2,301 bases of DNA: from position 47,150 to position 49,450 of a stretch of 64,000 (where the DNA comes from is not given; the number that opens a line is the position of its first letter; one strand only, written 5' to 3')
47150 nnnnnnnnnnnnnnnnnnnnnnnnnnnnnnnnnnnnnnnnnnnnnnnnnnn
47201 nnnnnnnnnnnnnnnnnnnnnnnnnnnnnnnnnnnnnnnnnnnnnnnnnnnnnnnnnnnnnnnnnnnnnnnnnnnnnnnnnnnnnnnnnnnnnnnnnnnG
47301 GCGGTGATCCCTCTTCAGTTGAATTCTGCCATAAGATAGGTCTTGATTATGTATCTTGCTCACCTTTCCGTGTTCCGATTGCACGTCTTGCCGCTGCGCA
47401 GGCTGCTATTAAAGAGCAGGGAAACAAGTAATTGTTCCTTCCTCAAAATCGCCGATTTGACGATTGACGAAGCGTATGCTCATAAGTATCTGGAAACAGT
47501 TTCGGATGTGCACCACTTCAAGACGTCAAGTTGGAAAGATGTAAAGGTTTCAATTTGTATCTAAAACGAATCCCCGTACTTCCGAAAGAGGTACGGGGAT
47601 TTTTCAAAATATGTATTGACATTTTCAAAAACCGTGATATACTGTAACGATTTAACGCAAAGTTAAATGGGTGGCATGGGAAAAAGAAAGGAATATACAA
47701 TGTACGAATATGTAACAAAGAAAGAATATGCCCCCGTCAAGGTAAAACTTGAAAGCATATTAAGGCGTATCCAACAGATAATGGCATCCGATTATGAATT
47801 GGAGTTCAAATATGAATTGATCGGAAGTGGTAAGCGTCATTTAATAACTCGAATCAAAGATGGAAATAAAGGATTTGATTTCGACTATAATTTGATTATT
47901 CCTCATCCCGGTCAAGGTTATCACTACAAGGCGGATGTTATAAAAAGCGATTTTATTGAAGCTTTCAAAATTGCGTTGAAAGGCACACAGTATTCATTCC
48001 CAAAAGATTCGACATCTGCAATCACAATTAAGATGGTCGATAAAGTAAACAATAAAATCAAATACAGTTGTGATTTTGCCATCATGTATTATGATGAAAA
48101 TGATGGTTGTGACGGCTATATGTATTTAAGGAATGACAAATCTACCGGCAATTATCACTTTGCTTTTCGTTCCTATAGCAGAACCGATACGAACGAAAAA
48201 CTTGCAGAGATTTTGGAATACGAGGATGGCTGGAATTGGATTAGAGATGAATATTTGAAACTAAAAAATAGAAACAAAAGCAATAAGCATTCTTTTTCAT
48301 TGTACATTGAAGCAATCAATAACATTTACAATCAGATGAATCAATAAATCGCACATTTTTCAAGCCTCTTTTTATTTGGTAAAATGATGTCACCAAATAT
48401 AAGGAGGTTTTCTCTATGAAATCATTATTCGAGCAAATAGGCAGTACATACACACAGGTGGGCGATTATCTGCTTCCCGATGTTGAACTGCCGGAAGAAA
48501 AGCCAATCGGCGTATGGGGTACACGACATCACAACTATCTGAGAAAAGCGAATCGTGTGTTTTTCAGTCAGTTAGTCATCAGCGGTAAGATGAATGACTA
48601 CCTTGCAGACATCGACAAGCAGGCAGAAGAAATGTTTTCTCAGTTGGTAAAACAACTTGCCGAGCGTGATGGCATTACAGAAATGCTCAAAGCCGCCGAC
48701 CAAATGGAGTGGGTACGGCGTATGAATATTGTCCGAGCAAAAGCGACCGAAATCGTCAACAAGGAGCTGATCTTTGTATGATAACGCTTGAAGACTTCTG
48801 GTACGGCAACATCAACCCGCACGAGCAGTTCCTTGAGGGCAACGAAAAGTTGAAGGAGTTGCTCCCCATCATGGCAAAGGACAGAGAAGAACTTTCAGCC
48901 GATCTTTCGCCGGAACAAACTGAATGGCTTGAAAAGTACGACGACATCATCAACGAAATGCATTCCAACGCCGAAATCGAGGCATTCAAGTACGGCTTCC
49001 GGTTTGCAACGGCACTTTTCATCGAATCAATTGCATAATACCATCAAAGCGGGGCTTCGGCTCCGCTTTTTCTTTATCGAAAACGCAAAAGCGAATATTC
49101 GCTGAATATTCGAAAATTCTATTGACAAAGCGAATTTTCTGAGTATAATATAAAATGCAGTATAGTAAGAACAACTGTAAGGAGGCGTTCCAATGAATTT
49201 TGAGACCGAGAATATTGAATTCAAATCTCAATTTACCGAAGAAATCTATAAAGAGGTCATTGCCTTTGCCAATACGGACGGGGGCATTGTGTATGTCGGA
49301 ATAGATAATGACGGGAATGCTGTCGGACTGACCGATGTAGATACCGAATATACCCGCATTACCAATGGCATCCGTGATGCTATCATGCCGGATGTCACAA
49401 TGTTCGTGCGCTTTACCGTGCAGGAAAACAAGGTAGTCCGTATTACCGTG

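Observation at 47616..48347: Solitary minimal nucleotidyltransferase with OAS/CD-NTase-like motif spacing at the element edge, under a near-consensus promoter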

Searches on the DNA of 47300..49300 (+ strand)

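Call 42: search_rna_families(source=window, start=47300, end=49300, threshold=evalue, max_evalue=1)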
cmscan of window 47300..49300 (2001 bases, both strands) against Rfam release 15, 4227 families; matches with E-value up to 1: 4.
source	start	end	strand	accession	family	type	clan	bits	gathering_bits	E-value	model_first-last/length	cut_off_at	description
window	47553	47666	-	RF01655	ceN84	Gene; snRNA; snoRNA; HACA-box;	-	25.1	80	0.3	1-130/130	no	Caenorhabditis snoRNA ceN84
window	48315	48414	-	RF01650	ceN68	Gene; snRNA; snoRNA; HACA-box;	-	23.3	80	0.31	1-121/121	no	Caenorhabditis snoRNA ceN48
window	47569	47653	-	RF01822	RsaJ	Gene; sRNA;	-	22.7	100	0.011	1-287/287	no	RNA Staph. aureus A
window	47563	47677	+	RF01087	PK-repZ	Cis-reg;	-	18.3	44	0.47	1-150/150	no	Pseudoknot of the regulatory region of the repZ gene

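Call 79: build_rna_model(alignment_id=A9, structure=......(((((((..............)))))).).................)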
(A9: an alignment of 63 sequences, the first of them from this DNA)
Model R1 built from alignment A9 (63 sequences, 52 columns); structure: as given.
model positions 43; base pairs 7; branch points 0; effective number of sequences 63; information 0.939 bits per position. Calibrated on 0.2 Mb of random sequence (short: E-values are rough).
structure used (alignment columns):
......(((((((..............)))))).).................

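Call 81: search_with_rna_model(model_id=R1, sources=[window, L001, L006, L010, L014, L015, L016, L017, L018, L019, L020, L021, L022, L023, L024, L025, L026, L027, L028, L029, L030, L031, L032, L033, L034, L035, L036, L037, L038, L039, L040, L041, L042, L043, L044, L045, L046, L047, L048, L049, L050, L051, L052, L053, L054, L055, L056, L057, L058, L059, L060, L061, L062, L063, L064, L065, L066, L067, L068, L069, L070, L071, L072, L073, L074, L075, L076, L077, L078, L079, L080, L081, L082, L083, L084, L085, L086, L087, L088, L089, L090, L091, L092, L093, L096, L100], max_evalue=1)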
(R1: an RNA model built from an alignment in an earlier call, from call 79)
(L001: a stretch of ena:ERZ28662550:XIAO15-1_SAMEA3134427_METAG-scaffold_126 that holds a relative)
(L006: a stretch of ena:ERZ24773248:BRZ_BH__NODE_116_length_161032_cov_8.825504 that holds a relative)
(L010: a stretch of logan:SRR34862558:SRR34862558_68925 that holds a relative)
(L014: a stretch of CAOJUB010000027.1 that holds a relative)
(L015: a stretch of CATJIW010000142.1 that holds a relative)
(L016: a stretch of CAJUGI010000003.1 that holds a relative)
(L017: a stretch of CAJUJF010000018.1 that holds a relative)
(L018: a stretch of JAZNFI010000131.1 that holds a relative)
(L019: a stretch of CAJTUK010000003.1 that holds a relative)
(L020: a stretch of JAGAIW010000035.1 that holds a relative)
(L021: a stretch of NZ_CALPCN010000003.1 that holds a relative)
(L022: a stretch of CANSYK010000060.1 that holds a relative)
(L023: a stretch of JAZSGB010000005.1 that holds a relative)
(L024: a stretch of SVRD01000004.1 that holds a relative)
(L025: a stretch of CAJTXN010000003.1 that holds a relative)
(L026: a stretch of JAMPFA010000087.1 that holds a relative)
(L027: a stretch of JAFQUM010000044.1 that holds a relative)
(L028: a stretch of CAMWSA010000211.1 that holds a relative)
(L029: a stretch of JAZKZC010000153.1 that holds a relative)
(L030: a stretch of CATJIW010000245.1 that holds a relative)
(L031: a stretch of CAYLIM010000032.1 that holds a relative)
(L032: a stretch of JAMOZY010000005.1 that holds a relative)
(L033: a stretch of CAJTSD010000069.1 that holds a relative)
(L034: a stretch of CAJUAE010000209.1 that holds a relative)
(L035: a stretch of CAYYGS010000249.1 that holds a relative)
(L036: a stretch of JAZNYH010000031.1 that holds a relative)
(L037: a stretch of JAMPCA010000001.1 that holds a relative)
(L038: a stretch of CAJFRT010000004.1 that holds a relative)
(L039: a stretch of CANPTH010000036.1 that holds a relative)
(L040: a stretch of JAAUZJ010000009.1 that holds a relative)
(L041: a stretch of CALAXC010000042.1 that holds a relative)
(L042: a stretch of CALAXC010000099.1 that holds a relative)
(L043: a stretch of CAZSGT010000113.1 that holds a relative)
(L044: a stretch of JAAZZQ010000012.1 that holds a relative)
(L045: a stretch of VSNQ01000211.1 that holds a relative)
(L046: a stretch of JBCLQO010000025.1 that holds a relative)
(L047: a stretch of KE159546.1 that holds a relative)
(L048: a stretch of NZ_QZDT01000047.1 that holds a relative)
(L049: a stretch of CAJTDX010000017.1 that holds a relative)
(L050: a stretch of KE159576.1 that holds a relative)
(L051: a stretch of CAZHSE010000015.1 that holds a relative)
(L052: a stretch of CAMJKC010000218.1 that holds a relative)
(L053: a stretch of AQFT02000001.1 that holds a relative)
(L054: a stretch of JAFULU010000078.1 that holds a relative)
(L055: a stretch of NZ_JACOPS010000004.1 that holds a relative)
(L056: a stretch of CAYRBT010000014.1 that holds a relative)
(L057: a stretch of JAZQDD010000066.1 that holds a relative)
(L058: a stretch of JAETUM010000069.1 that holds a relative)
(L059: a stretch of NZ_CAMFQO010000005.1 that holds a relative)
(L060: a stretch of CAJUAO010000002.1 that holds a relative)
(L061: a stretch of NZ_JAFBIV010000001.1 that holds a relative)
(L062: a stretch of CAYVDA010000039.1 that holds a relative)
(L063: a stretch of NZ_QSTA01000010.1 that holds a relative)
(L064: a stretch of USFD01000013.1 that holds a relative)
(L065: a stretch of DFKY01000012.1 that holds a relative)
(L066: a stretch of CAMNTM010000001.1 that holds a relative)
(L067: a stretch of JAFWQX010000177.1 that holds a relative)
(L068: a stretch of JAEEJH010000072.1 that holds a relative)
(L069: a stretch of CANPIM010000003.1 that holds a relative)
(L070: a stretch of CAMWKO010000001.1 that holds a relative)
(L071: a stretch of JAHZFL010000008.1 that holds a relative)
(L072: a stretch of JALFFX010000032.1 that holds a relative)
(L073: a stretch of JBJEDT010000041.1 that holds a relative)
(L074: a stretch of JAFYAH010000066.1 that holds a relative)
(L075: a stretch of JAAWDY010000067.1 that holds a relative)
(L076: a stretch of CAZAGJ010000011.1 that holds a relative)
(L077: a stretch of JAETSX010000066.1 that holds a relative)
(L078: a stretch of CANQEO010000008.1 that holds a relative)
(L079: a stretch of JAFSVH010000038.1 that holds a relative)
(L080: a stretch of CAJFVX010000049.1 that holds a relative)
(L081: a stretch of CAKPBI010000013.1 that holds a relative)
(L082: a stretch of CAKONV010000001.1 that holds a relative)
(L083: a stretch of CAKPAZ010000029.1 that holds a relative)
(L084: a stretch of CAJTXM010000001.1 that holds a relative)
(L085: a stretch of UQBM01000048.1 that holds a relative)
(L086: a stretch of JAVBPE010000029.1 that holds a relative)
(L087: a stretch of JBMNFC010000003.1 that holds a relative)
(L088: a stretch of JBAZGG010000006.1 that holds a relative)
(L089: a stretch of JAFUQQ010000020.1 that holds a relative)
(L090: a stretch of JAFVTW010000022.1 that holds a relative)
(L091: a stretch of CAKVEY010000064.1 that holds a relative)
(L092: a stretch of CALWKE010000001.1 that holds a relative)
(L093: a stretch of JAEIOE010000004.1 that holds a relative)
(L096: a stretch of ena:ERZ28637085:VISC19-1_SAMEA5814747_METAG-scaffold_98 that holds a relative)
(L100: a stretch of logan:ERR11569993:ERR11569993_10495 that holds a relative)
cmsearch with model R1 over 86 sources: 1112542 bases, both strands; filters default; matches with E-value up to 1: 78.
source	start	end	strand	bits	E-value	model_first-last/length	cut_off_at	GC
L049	7945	7986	+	48.3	2.5e-09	1-43/43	no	0.36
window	47644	47684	+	47.7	3.6e-09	1-43/43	no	0.39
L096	7229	7269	+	47.7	3.6e-09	1-43/43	no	0.39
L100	2982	3022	+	47.7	3.6e-09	1-43/43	no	0.39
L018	1284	1326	+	46.5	7.7e-09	1-43/43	no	0.4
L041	3653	3695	+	46.5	7.7e-09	1-43/43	no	0.4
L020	7945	7987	+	46.1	9.4e-09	1-43/43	no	0.35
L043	3965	4007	+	45.3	1.6e-08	1-43/43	no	0.4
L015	23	64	+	45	1.9e-08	1-43/43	no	0.4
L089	148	191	+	45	2e-08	1-43/43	no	0.34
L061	7936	7976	+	44.3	2.9e-08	1-43/43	no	0.37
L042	7943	7985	+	43.7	4.3e-08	1-43/43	no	0.37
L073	6271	6319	+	43.7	4.4e-08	1-43/43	no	0.35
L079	7923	7968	+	43.5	4.9e-08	1-43/43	no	0.39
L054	4726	4769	+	43.5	5.1e-08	1-43/43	no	0.39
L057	7926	7969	+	43.5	5.1e-08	1-43/43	no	0.39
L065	7938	7977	+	43.1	6.6e-08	1-43/43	no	0.45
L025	7945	7986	+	43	6.8e-08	1-43/43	no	0.36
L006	5944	5986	+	43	6.9e-08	1-43/43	no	0.37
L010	5944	5986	+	43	6.9e-08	1-43/43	no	0.37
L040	7943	7986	+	43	6.9e-08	1-43/43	no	0.39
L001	5944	5986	+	42.5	9.6e-08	1-43/43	no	0.42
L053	7944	7985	+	42.4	1e-07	1-43/43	no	0.4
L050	7944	7985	+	42.3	1.1e-07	1-43/43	no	0.45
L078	7935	7980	+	42.1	1.2e-07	1-43/43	no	0.28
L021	7944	7986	+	41.7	1.6e-07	1-43/43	no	0.4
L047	7944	7985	+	41.7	1.6e-07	1-43/43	no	0.36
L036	714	756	+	41.6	1.7e-07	1-43/43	no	0.33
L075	7944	7985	+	41.4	1.9e-07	1-43/43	no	0.4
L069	7944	7985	+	41.3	2e-07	1-43/43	no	0.38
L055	7940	7978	+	41.2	2.2e-07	1-43/43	no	0.36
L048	1370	1411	+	40.8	2.7e-07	1-43/43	no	0.36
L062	120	158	+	40.6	3.1e-07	1-43/43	no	0.41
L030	7944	7985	+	40.5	3.2e-07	1-43/43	no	0.38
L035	190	233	+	40.5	3.4e-07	1-43/43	no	0.39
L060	7932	7973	+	40.4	3.5e-07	1-43/43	no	0.45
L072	207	256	+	40.1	4.1e-07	1-43/43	no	0.4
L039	275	316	+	39.6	5.9e-07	1-43/43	no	0.4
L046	7944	7985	+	39.4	6.7e-07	1-43/43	no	0.4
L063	7940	7978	+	39.3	6.9e-07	1-43/43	no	0.38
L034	1986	2027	+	39.3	7e-07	1-43/43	no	0.38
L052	246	290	+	39.2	7.5e-07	1-43/43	no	0.36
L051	7938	7979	+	39.2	7.6e-07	1-43/43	no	0.33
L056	158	199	+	39.2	7.6e-07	1-43/43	no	0.33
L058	7938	7979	+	39.2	7.6e-07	1-43/43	no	0.33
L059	7938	7979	+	39.2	7.6e-07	1-43/43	no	0.33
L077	6879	6920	+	38.5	1.2e-06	1-43/43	no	0.36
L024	7944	7986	+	38.5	1.2e-06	1-43/43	no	0.44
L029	561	603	+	38.5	1.2e-06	1-43/43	no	0.44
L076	7943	7981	+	38.4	1.2e-06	1-43/43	no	0.36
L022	7932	7973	+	37.8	1.8e-06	1-43/43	no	0.4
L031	2607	2649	+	37.1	2.8e-06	1-43/43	no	0.37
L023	2239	2280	+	37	3e-06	1-43/43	no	0.45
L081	6148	6192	+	36.9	3.1e-06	1-43/43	no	0.38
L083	294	338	+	36.9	3.1e-06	1-43/43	no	0.38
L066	7943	7981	+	36.4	4.3e-06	1-43/43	no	0.41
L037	7945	7986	+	36.1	5.4e-06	1-43/43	no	0.36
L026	2233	2275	+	35.5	7.6e-06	1-43/43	no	0.42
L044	7944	7985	+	35.5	7.8e-06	1-43/43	no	0.43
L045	355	396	+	35.5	7.8e-06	1-43/43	no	0.43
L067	7930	7971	+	35.1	9.7e-06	1-43/43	no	0.5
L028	5283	5325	+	34.7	1.2e-05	1-43/43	no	0.44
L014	7934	7977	+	34.6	1.3e-05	1-43/43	no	0.39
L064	7944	7982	+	34.1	1.9e-05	1-43/43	no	0.41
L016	7946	7988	+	34.1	1.9e-05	1-43/43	no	0.53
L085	1490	1535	+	34.1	1.9e-05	1-43/43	no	0.3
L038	7937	7975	+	33.9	2e-05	1-43/43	no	0.44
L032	7945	7986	+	33.9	2.1e-05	1-43/43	no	0.38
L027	664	706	+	33.7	2.3e-05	1-43/43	no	0.44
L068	7935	7978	+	33.7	2.3e-05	1-43/43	no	0.48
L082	7926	7972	+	31.4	0.0001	1-43/43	no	0.38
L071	7939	7977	+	31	0.00013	1-43/43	no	0.33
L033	629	670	+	29.1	0.00044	1-43/43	no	0.38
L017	2609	2651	+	28.7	0.00054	1-43/43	no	0.56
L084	7947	7989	+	28.7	0.00054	1-43/43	no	0.56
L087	7949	7988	+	25.7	0.0037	1-43/43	no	0.32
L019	7946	7988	+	25.2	0.0052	1-43/43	no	0.56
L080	7934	7976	+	24.5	0.008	1-43/43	no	0.3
